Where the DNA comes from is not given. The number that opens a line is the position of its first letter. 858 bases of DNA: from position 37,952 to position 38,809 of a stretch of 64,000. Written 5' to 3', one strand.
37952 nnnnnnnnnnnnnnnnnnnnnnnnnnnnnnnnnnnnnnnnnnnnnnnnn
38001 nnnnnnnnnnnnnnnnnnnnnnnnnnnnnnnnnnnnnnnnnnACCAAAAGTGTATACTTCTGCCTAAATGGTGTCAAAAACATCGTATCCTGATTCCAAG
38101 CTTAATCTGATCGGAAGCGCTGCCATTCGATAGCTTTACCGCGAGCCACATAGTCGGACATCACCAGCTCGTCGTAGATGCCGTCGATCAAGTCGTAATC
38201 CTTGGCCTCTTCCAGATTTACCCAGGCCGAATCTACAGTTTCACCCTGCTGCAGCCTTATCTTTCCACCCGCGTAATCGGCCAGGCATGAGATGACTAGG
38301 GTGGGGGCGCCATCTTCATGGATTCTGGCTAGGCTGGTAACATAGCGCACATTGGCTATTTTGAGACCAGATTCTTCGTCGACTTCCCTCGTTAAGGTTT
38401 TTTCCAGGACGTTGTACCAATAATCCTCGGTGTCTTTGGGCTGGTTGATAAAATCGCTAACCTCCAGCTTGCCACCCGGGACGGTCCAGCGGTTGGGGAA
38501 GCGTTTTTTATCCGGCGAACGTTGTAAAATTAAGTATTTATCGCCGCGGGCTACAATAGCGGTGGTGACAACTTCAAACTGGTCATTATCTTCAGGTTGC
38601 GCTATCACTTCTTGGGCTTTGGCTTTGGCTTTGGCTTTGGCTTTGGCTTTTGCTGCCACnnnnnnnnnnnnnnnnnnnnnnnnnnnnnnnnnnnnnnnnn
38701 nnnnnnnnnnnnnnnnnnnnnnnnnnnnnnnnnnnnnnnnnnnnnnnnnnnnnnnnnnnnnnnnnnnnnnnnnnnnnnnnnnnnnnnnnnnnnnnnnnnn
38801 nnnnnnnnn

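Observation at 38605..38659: Hexanucleotide microsatellite (GGCTTT)6 lying in a 55-bp overlap of two genes, encoding (KP)6 at the ndk C-terminus and (AK)6-7 at the NUDIX N-terminus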

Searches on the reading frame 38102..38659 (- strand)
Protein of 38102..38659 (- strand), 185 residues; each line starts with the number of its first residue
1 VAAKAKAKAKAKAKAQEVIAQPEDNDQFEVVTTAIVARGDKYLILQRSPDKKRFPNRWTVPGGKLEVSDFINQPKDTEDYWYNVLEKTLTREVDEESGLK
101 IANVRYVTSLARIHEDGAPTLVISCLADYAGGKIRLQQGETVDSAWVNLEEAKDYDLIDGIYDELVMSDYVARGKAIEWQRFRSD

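Call 6: search_protein_families(library=pfam, proteins=[window:38102-38659:-], max_evalue=0.01)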
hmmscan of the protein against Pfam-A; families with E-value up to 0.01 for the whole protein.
window:38102-38659:- (185 aa): 1 family
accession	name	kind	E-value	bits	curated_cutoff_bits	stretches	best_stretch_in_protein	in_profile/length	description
PF00293.34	NUDIX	-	6.1e-12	46.1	21.1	1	32-154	6-120/134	NUDIX domain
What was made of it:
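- On NUDIX hydrolase (Pfam PF00293): Pfam 46 bits against a cutoff of 21.1 (call 6).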

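Call 16: find_homologous_proteins(query=window:38102-38659:-)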
Query window:38102-38659:- (185 aa): 3030 proteins with E <= 0.001 among 6014 candidates; the best 120 are listed.
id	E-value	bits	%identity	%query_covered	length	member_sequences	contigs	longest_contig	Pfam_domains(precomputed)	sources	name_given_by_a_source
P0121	1.9e-91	322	85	88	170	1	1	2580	PF00293.35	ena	-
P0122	1.6e-86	306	84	88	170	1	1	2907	PF00293.35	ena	-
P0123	9.3e-81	288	76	89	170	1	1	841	PF00293.35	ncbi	-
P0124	4.7e-77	276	73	89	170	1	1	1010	PF00293.35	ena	-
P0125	9.4e-77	275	73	88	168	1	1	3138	PF00293.35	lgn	-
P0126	1.1e-76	274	76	84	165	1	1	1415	PF00293.35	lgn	-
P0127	3.2e-75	270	75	84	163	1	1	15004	PF00293.35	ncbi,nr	ncbi:NUDIX domain-containing protein [Candidatus Microgenomates bacterium]|nr:NUDIX domain-containin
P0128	1.8e-71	257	74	85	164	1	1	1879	PF00293.35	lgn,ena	-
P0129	1.5e-70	254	73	83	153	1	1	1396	PF00293.35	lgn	-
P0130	3.4e-70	253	74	85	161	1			PF00293.35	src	-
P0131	3.9e-70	253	71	88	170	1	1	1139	PF00293.35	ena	-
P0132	9.3e-70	252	73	85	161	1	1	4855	PF00293.35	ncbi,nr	ncbi:NUDIX domain-containing protein [Candidatus Saccharibacteria bacterium]|nr:NUDIX domain-contain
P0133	1.7e-69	251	73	85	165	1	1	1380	PF00293.35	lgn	-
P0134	5.9e-69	249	71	84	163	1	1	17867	PF00293.35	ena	-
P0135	1.5e-68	248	71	84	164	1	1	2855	PF00293.35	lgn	-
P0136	1.7e-68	248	71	83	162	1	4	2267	PF00293.35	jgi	jgi:NADH pyrophosphatase NudC (nudix superfamily)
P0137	3.4e-68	247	71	83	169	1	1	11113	PF00293.35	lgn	-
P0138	3.6e-68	247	70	85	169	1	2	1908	PF00293.35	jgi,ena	-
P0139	1.9e-67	244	71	83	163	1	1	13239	PF00293.35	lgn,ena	-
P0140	2.2e-67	244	71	83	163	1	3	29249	PF00293.35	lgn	-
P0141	5.3e-67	243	69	85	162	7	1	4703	PF00293.35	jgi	jgi:NADH pyrophosphatase NudC (nudix superfamily)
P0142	7.5e-67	242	72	83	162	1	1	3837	PF00293.35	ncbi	-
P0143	7.8e-67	242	70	85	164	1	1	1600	PF00293.35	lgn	-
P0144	8.8e-67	242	71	83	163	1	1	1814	PF00293.35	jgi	jgi:NADH pyrophosphatase NudC (nudix superfamily)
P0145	1.2e-66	242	67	86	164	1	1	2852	PF00293.35,PF14815.13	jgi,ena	-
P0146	1.2e-66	242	71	83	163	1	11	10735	PF00293.35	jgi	jgi:8-oxo-dGTP diphosphatase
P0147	1.4e-66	241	67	84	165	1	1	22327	PF00293.35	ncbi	-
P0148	1.6e-66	241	70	83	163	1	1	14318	PF00293.35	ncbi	-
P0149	2.3e-66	241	70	83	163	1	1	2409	PF00293.35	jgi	jgi:8-oxo-dGTP diphosphatase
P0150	3.1e-66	240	69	85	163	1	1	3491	PF00293.35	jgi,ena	-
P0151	3.2e-66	240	71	83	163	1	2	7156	PF00293.35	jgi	jgi:NADH pyrophosphatase NudC (nudix superfamily)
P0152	3.2e-66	240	71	83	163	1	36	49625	PF00293.35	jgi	jgi:NADH pyrophosphatase NudC (nudix superfamily)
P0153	3.3e-66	240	69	83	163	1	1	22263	PF00293.35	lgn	-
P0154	3.3e-66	240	67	86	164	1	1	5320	PF00293.35,PF14815.13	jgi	-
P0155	5.4e-66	240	65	88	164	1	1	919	PF00293.35,PF14815.13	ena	-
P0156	6.1e-66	239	71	83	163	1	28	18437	PF00293.35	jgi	jgi:NADH pyrophosphatase NudC (nudix superfamily)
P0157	6.2e-66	239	71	83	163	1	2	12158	PF00293.35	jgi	jgi:NADH pyrophosphatase NudC (nudix superfamily)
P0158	9.8e-66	239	68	84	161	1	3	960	PF00293.35,PF14815.13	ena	-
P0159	1.0e-65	239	68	85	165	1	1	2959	PF00293.35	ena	-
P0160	1.2e-65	238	66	85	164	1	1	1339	PF00293.35,PF14815.13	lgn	-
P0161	1.6e-65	238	70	83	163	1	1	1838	PF00293.35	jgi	jgi:NADH pyrophosphatase NudC (nudix superfamily)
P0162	1.9e-65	238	66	89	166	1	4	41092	PF00293.35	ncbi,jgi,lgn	jgi:8-oxo-dGTP diphosphatase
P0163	2.3e-65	237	66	88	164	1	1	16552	PF00293.35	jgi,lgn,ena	-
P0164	2.8e-65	237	65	85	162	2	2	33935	PF00293.35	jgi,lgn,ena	-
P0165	3.0e-65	237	64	88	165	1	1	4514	PF00293.35,PF14815.13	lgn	-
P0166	3.2e-65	237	67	86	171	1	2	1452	PF00293.35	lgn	-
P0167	3.3e-65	237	69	83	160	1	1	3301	PF00293.35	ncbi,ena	-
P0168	3.3e-65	237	67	86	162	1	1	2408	PF00293.35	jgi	jgi:8-oxo-dGTP diphosphatase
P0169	4.5e-65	237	67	85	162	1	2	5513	PF00293.35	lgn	-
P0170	6.7e-65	236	66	87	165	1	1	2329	PF00293.35,PF14815.13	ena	-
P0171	7.4e-65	236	65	89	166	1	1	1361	PF00293.35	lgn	-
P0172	7.4e-65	236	68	83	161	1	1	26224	PF00293.35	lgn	-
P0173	1.2e-64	235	66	86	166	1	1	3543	PF00293.35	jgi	jgi:8-oxo-dGTP diphosphatase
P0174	1.4e-64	235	67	86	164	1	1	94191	PF00293.35,PF14815.13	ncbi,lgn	-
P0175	1.5e-64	235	65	86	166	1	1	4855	PF00293.35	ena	-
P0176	1.6e-64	235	66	86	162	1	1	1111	PF00293.35,PF14815.13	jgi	jgi:8-oxo-dGTP diphosphatase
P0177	1.9e-64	234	64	85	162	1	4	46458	PF00293.35,PF14815.13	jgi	jgi:8-oxo-dGTP pyrophosphatase MutT (NUDIX family)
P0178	2.4e-64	234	66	84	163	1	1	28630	PF00293.35,PF14815.13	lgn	-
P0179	2.4e-64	234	66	85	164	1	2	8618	PF00293.35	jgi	jgi:8-oxo-dGTP pyrophosphatase MutT (NUDIX family)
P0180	2.5e-64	234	68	83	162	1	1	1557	PF00293.35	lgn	-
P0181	2.7e-64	234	67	83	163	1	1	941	PF00293.35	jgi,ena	-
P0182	2.8e-64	234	68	84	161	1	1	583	PF00293.35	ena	-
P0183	3.1e-64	234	66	83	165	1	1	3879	PF00293.35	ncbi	-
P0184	3.2e-64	234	68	83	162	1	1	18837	PF00293.35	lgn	-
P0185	3.4e-64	234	68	83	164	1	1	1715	PF00293.35,PF14815.13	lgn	-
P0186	3.5e-64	234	63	89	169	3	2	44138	PF00293.35,PF14815.13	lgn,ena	-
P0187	4.0e-64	233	66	83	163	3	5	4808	PF00293.35,PF14815.13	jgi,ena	-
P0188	4.0e-64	233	65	88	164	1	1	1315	PF00293.35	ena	-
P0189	4.3e-64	233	67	85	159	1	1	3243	PF00293.35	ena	-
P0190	4.6e-64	233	69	83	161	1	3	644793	PF00293.35,PF14815.13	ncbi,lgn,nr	ncbi:MAG: NUDIX domain-containing protein [Candidatus Colwellbacteria bacterium]|nr:NUDIX domain-con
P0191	4.8e-64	233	67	86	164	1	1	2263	PF00293.35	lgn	-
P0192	4.9e-64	233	64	87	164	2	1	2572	PF00293.35,PF14815.13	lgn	-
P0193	5.1e-64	233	66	86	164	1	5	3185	PF00293.35,PF14815.13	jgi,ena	-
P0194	5.4e-64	233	65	83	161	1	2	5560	PF00293.35,PF14815.13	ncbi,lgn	-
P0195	5.8e-64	233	65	86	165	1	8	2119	PF00293.35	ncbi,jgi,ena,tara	tara:strand:- start:320 stop:817 length:498 start_codon:yes stop_codon:yes gene_type:complete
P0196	6.2e-64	233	66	85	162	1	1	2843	PF00293.35,PF14815.13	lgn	-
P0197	7.5e-64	233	65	86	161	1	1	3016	PF00293.35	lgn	-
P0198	9.9e-64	232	63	85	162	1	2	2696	PF00293.35,PF14815.13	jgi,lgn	jgi:8-oxo-dGTP pyrophosphatase MutT (NUDIX family)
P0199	1.0e-63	232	66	83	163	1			PF00293.35,PF14815.13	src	-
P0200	1.3e-63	232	63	87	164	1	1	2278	PF00293.35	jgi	jgi:8-oxo-dGTP diphosphatase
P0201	1.4e-63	232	64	86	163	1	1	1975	PF00293.35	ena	-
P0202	1.5e-63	232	66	86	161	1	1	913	PF00293.35,PF14815.13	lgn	-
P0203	1.5e-63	232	64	83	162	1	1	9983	PF00293.35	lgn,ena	-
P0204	1.6e-63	231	66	85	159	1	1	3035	PF00293.35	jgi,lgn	-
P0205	1.9e-63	231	63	85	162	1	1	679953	PF00293.35,PF14815.13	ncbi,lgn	-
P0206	2.2e-63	231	64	85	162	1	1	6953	PF00293.35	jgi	jgi:8-oxo-dGTP diphosphatase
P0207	2.4e-63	231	69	83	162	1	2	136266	PF00293.35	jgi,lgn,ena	-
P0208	2.6e-63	231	64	86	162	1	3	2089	PF00293.35,PF14815.13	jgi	-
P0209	2.7e-63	231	64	89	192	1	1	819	PF00293.35,PF14815.13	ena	-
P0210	2.8e-63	231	64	86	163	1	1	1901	PF00293.35,PF14815.13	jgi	jgi:8-oxo-dGTP pyrophosphatase MutT (NUDIX family)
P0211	3.2e-63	230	63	86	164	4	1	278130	PF00293.35,PF14815.13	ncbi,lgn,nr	ncbi:MAG: NUDIX domain-containing protein [Candidatus Jorgensenbacteria bacterium]|nr:NUDIX domain-c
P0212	3.5e-63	230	65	84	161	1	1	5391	PF00293.35,PF14815.13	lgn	-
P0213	3.8e-63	230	66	83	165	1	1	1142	PF00293.35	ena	-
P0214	4.0e-63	230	66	85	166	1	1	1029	PF00293.35,PF14815.13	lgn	-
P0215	4.1e-63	230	62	87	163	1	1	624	PF00293.35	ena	-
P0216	4.1e-63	230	64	88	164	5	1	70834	PF00293.35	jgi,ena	-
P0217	4.3e-63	230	67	86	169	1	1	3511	PF00293.35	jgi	jgi:8-oxo-dGTP diphosphatase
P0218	4.6e-63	230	64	86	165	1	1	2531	PF00293.35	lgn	-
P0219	4.8e-63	230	62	88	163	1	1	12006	PF00293.35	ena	-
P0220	5.2e-63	230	65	83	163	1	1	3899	PF00293.35,PF14815.13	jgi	jgi:8-oxo-dGTP pyrophosphatase MutT (NUDIX family)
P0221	5.3e-63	230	64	83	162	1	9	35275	PF00293.35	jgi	jgi:8-oxo-dGTP diphosphatase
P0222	5.3e-63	230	63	86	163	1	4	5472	PF00293.35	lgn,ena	-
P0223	5.4e-63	230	63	86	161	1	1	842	PF00293.35,PF14815.13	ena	-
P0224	5.6e-63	230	64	83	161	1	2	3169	PF00293.35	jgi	jgi:8-oxo-dGTP diphosphatase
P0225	6.1e-63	230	63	89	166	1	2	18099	PF00293.35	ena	-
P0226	6.4e-63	229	65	84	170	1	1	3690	PF00293.35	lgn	-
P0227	6.5e-63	229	66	83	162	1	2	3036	PF00293.35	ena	-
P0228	6.6e-63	229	65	86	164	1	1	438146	PF00293.35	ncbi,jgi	jgi:8-oxo-dGTP pyrophosphatase MutT (NUDIX family)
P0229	7.2e-63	229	65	85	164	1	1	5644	PF00293.35,PF14815.13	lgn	-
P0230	7.4e-63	229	65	86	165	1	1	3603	PF00293.35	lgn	-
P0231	7.4e-63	229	62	89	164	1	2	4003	PF00293.35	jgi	jgi:8-oxo-dGTP diphosphatase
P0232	7.4e-63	229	66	86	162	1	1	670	PF00293.35,PF14815.13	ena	-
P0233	8.0e-63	229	66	86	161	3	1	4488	PF00293.35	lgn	-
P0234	8.2e-63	229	66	84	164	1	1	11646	PF00293.35,PF14815.13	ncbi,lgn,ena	-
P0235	8.4e-63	229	65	85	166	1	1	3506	PF00293.35,PF14815.13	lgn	-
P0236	8.6e-63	229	66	83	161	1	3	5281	PF00293.35,PF14815.13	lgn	-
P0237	8.7e-63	229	67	84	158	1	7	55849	PF00293.35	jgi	jgi:ADP-ribose pyrophosphatase YjhB (NUDIX family)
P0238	9.0e-63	229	67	83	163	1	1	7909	PF00293.35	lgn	-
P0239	9.1e-63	229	64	86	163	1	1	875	PF00293.35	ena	-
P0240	9.5e-63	229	66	86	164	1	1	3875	PF00293.35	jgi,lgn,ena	-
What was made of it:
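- The 120 best homologs are 153-171 aa, with one at 192 aa. They cover only 83-89% of the 185-aa query, which leaves the first 17-25 or so residues unmatched (call 16).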

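Call 19: find_encoding_contigs(protein=P0122, flank=3000, max_places=3)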
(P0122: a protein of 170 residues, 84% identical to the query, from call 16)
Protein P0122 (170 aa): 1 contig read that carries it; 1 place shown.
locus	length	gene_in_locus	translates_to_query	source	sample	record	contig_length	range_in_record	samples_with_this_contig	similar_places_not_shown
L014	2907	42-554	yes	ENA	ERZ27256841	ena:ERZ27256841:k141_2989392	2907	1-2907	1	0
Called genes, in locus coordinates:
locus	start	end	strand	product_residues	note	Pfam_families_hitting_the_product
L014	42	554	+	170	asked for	PF00293:NUDIX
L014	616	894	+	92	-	PF04221:RelB (weak), PF19891:DUF6364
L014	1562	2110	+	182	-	PF03703:bPH_2 (weak)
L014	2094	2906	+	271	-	?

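Call 34: search_protein_families(library=ncbifam, proteins=[window:38102-38608:-], max_evalue=0.001)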
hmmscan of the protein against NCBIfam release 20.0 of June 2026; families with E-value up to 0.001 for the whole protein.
window:38102-38608:- (168 aa): 7 families
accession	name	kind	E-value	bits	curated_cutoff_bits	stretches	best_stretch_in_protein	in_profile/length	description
NF001299.0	PRK00241.1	equivalog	5.1e-11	42.5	158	1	68-140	174-238/263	NAD(+) diphosphatase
NF006530.0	PRK08999.1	equivalog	1.2e-08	34.4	245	1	14-142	8-119/315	Nudix family hydrolase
NF007834.0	PRK10546.1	equivalog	2.7e-07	30.5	156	1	14-141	6-115/135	pyrimidine (deoxy)nucleoside triphosphate diphosphatase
NF012016.0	PRK15472.1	equivalog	2.4e-05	24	95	0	14-140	6-127/141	nucleoside triphosphatase NudI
NF008044.0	PRK10776.1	equivalog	0.00015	21.7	148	0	14-115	7-93/130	8-oxo-dGTP diphosphatase MutT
TIGR00586.1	mutt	equivalog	0.00027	21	97.9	0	15-52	8-45/129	8-oxo-dGTP diphosphatase MutT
NF041653.1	Nud_hyd_Meth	equivalog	0.00035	20.4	300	1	22-136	38-139/170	Nudix hydrolase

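Call 51: predict_structure(alignment_id=A2)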
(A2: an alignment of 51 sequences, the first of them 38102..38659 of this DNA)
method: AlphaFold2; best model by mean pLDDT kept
length: 185 residues; sequences in the alignment: 51
mean_pLDDT: 89.4   pTM: 0.80
mean pLDDT of the five models: 89.4, 88.5, 88.3, 86.9, 84.9
residues with pLDDT >= 90: 128; 70-90: 37; 50-70: 18; < 50: 2
segments of 3 or more residues with pLDDT < 50: none
pLDDT, mean of each block of 10 residues (from residue 1): 76 56 68 98 98 96 93 84 94 98 96 90 97 97 98 97 96 88 67
secondary structure, 60 per line:
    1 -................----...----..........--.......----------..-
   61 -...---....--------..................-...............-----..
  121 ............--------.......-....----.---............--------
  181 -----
elements in order: H2-17 E29-38 E41-47 E62-64 H68-71 H80-97 E99-113 E119-132 E141-147 H149-152 H161-172
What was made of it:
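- In the AF2 model of the long NUDIX, residues 2-17 form a detached helix at pLDDT 56-76, and the fold begins at residue 29 (call 51). AF2 gives the (AK) stretch a plausible amphipathic helix (call 51).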
